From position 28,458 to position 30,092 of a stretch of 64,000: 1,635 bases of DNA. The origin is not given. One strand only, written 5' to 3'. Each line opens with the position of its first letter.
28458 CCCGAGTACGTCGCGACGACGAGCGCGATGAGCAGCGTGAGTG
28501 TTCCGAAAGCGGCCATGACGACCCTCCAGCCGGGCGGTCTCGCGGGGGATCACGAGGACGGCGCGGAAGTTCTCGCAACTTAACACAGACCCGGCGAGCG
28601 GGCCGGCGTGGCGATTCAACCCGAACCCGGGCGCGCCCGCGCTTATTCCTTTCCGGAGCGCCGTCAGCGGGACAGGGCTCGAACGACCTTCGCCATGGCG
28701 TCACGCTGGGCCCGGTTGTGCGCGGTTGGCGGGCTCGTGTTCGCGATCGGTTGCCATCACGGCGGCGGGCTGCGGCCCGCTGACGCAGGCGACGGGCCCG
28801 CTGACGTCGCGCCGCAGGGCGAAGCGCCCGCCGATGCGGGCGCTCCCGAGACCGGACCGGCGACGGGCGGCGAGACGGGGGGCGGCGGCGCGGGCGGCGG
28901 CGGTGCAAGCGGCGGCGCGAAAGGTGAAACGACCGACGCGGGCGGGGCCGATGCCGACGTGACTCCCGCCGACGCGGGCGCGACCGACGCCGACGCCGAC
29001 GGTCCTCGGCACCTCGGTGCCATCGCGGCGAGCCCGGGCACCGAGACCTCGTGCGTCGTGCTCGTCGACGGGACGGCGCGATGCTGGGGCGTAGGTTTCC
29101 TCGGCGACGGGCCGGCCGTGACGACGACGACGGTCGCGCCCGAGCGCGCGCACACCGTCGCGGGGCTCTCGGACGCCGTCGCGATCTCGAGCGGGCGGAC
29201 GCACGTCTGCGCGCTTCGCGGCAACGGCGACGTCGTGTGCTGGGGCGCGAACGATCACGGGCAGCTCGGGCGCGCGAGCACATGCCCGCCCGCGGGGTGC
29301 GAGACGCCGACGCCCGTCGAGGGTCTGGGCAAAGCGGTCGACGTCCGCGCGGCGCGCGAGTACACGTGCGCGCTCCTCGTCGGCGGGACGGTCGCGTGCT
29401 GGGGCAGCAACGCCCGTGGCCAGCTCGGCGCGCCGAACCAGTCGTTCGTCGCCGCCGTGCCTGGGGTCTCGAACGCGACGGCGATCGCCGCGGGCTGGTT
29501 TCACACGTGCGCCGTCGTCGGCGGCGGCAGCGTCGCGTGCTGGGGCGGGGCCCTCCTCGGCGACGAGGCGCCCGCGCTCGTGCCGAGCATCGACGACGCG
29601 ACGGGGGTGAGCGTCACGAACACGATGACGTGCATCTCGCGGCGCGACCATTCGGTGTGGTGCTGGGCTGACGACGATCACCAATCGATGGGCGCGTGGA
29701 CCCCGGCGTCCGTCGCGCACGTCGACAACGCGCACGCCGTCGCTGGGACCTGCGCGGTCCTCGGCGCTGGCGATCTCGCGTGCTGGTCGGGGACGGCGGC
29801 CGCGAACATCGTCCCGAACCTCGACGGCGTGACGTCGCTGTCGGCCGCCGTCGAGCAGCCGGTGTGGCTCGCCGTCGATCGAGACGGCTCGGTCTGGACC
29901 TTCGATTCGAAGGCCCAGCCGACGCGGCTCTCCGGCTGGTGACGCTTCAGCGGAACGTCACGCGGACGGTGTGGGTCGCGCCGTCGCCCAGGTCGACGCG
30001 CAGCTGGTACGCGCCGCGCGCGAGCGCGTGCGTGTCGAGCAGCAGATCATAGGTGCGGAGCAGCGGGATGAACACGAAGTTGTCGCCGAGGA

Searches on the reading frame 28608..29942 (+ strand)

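Call 56: search_protein_families(library=pfam, proteins=[window:28608-29942:+], max_evalue=0.01)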
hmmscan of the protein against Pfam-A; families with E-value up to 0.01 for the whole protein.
window:28608-29942:+ (444 aa): 3 families
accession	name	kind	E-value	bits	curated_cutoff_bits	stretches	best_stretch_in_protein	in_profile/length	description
PF25390.1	WD40_RLD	-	2.2e-28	100.1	150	1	103-363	61-332/363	RCC1-like domain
PF13540.12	RCC1_2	-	7.3e-21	73.8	22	3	191-219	2-30/30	Regulator of chromosome condensation (RCC1) repeat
PF00415.24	RCC1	-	2.2e-14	54.2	21.7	2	206-256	1-50/50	Regulator of chromosome condensation (RCC1) repeat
